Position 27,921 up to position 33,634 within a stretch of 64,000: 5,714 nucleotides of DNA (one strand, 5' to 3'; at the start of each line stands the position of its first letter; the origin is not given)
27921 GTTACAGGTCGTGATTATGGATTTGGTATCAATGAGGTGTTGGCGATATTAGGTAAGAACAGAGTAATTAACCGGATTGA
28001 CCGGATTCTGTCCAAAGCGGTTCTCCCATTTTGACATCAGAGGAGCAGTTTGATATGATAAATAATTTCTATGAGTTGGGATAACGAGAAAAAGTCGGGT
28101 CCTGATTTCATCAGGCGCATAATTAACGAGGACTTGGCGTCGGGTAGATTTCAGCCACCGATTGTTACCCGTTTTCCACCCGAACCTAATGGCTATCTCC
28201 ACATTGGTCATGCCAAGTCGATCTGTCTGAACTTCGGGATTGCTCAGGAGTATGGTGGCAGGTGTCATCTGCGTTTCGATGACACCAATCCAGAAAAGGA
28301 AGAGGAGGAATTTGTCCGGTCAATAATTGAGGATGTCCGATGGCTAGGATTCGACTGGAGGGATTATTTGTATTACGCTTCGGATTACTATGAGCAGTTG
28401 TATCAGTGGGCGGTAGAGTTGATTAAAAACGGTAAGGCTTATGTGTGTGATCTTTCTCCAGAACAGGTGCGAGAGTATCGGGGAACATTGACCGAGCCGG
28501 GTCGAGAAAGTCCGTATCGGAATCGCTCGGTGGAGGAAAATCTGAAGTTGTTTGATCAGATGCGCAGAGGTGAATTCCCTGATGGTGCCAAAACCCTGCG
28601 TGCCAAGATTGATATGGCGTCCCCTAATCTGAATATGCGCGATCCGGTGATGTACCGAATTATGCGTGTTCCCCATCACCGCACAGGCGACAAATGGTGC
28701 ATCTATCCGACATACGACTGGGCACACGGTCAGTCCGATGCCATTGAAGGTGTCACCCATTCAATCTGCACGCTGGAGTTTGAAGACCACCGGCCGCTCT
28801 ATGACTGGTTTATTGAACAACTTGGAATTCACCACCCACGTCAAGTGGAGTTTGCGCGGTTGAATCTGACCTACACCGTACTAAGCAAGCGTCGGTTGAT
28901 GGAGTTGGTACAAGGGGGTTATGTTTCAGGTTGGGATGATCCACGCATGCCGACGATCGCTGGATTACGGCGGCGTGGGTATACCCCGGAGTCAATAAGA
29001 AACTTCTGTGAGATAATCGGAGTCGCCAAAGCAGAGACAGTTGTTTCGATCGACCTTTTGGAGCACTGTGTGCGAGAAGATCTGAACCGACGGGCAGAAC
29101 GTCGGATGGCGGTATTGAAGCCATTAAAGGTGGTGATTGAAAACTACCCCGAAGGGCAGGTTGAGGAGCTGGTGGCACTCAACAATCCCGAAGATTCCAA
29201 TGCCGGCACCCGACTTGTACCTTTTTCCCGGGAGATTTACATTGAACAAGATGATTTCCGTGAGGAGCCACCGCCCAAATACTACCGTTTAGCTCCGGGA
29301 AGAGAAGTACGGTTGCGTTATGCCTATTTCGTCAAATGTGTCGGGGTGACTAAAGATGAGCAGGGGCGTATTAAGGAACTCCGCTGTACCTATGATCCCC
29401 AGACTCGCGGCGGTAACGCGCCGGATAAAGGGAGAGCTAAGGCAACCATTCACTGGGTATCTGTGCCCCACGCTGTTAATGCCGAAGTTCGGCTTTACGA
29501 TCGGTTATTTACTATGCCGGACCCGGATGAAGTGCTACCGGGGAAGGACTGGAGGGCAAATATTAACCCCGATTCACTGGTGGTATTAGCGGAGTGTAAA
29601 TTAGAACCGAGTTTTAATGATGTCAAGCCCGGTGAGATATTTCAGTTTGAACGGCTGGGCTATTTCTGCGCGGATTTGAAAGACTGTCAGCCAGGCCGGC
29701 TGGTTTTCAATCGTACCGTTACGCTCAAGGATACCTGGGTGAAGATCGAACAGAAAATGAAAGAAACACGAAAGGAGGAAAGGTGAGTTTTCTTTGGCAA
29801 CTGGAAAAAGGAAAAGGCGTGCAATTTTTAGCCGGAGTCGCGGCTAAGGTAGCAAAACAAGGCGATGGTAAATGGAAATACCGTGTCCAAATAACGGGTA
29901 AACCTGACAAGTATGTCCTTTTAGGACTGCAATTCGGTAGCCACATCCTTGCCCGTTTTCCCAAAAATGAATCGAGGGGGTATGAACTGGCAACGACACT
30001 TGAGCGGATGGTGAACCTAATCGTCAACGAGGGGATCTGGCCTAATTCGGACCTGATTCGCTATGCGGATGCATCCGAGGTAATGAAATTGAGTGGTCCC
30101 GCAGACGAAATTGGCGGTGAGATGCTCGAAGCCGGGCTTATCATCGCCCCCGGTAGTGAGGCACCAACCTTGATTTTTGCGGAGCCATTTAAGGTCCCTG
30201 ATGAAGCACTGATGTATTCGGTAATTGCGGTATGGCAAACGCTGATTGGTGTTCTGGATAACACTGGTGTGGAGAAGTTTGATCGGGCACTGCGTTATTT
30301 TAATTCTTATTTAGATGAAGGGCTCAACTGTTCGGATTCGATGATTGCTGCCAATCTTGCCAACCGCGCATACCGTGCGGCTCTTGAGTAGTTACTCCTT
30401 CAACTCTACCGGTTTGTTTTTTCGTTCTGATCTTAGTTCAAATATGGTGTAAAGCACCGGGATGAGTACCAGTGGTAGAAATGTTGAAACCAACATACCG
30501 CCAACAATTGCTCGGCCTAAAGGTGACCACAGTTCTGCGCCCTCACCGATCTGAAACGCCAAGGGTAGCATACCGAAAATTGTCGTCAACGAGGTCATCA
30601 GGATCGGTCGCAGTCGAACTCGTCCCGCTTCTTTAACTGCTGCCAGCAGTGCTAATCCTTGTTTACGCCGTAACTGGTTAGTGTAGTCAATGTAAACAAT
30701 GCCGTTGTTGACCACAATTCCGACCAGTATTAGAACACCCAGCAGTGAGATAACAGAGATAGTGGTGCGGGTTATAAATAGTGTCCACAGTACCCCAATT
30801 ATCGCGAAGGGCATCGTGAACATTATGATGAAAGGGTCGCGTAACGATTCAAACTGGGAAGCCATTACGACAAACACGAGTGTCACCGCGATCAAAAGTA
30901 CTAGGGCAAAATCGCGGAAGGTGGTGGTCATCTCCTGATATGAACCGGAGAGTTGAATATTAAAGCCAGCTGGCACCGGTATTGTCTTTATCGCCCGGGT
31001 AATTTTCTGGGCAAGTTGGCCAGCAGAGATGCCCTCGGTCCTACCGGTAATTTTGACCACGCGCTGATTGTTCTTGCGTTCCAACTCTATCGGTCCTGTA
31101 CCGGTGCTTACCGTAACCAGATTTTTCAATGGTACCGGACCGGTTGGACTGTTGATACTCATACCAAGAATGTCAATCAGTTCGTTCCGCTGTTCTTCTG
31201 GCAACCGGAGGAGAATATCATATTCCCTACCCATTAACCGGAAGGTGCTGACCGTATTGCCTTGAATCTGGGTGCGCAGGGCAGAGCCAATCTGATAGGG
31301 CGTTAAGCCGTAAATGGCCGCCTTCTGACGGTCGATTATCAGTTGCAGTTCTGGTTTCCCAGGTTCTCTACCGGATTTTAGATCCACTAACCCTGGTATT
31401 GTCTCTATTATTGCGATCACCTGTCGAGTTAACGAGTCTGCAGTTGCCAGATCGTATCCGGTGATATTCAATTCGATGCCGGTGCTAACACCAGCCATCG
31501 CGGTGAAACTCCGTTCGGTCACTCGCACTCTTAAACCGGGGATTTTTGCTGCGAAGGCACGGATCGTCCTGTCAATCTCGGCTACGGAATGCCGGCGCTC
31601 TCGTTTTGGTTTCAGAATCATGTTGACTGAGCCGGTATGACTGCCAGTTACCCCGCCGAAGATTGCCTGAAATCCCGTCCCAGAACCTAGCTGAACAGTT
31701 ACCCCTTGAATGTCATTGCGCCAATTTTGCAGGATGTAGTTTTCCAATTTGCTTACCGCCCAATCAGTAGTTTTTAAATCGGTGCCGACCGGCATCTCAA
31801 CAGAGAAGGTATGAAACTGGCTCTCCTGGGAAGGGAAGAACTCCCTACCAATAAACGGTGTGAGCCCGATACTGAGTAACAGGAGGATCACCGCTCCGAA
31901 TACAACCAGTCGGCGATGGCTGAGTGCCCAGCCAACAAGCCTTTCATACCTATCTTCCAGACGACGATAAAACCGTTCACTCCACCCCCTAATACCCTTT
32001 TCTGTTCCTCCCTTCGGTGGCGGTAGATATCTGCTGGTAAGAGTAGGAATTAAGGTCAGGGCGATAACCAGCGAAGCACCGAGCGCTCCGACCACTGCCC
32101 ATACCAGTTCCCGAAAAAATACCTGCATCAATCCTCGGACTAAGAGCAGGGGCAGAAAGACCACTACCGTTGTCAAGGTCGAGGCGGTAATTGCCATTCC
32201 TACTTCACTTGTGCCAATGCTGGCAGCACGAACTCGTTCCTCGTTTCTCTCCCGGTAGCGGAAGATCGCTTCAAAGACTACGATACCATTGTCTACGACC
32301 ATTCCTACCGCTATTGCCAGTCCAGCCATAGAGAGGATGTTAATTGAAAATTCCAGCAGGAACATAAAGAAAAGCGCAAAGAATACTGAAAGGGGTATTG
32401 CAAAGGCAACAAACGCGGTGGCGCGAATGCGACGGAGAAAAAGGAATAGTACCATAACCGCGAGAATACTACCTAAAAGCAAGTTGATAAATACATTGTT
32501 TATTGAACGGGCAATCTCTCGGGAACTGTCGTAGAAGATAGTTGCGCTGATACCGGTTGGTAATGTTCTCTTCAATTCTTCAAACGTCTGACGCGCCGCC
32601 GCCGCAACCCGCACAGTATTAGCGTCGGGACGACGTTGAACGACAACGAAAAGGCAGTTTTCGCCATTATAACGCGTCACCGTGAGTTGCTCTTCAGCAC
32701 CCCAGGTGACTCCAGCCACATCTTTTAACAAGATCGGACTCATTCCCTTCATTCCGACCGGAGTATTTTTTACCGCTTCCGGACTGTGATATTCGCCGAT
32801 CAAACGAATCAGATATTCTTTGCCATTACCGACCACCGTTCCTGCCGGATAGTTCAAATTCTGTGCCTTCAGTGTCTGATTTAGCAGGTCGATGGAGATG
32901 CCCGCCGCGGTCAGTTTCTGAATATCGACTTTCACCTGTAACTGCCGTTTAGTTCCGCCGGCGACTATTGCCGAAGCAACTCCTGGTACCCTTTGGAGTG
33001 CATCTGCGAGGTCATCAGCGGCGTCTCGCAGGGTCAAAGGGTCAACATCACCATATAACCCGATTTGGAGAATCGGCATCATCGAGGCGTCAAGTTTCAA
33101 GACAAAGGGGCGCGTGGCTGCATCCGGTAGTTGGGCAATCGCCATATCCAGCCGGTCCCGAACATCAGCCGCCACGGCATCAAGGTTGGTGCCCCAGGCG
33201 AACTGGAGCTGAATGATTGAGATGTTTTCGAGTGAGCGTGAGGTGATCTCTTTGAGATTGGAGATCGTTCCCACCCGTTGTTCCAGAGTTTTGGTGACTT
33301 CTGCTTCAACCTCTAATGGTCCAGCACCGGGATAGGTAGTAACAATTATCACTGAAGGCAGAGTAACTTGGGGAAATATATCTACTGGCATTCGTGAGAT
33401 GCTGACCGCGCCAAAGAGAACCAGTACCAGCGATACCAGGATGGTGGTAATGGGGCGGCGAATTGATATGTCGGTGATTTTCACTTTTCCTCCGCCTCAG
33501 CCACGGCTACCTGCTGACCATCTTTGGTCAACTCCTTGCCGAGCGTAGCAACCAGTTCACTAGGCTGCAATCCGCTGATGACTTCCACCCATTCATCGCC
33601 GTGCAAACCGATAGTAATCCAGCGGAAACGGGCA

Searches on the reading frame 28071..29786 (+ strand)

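Call 58: search_protein_families(library=pfam, proteins=[window:28071-29786:+], max_evalue=0.001)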
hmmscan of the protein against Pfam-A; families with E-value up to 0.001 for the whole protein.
window:28071-29786:+ (571 aa): 3 families
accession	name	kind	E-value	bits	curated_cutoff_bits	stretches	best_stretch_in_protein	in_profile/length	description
PF00749.27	tRNA-synt_1c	-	1e-112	376.5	23.4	1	31-339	2-313/314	tRNA synthetases class I (E and Q), catalytic domain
PF03950.23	tRNA-synt_1c_C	-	6.1e-30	103.7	23.9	1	342-442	1-91/91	tRNA synthetases class I (E and Q), anti-codon binding domain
PF20974.2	tRNA-synt_1c_C2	-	1.5e-24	86.9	23.9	1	459-535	1-69/69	tRNA synthetases class I (E and Q), anti-codon binding domain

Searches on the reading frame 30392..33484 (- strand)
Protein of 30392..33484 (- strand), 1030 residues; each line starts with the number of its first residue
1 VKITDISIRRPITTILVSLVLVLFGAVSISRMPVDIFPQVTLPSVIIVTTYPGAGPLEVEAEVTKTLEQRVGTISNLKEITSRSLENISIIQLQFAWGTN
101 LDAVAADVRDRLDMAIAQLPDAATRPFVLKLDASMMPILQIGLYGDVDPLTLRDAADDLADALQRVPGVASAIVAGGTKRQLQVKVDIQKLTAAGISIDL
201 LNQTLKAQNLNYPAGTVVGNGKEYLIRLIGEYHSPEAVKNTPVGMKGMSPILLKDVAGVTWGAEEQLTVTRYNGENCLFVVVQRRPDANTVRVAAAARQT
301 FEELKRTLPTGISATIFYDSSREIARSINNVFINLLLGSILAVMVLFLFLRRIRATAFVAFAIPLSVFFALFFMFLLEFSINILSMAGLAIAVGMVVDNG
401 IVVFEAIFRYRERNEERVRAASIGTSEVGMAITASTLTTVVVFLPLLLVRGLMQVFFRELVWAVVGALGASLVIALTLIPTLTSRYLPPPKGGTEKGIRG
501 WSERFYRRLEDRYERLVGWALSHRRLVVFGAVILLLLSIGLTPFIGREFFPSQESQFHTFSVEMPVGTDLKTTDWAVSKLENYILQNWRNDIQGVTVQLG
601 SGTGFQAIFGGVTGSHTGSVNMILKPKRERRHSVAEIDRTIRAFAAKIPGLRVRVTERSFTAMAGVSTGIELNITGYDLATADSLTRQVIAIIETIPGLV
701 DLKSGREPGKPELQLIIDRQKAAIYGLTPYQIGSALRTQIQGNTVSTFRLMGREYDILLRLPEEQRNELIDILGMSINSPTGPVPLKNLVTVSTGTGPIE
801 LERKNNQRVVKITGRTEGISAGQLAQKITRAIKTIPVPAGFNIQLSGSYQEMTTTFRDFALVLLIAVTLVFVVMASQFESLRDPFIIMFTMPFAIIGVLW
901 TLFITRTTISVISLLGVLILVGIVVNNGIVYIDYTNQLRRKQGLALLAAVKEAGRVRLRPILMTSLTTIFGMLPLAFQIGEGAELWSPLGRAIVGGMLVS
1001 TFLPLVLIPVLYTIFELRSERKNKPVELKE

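Call 11: search_protein_families(library=pfam, proteins=[window:30392-33484:-], max_evalue=0.001)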
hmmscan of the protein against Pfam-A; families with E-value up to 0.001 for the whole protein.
window:30392-33484:- (1030 aa): 2 families
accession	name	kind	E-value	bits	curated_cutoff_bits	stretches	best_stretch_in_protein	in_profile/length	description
PF00873.25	ACR_tran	-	9.6e-252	838.4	28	1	4-1015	2-1020/1021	AcrB/AcrD/AcrF family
PF03176.21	MMPL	-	1.1e-10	41.4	20.5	2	809-1015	91-302/333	MMPL family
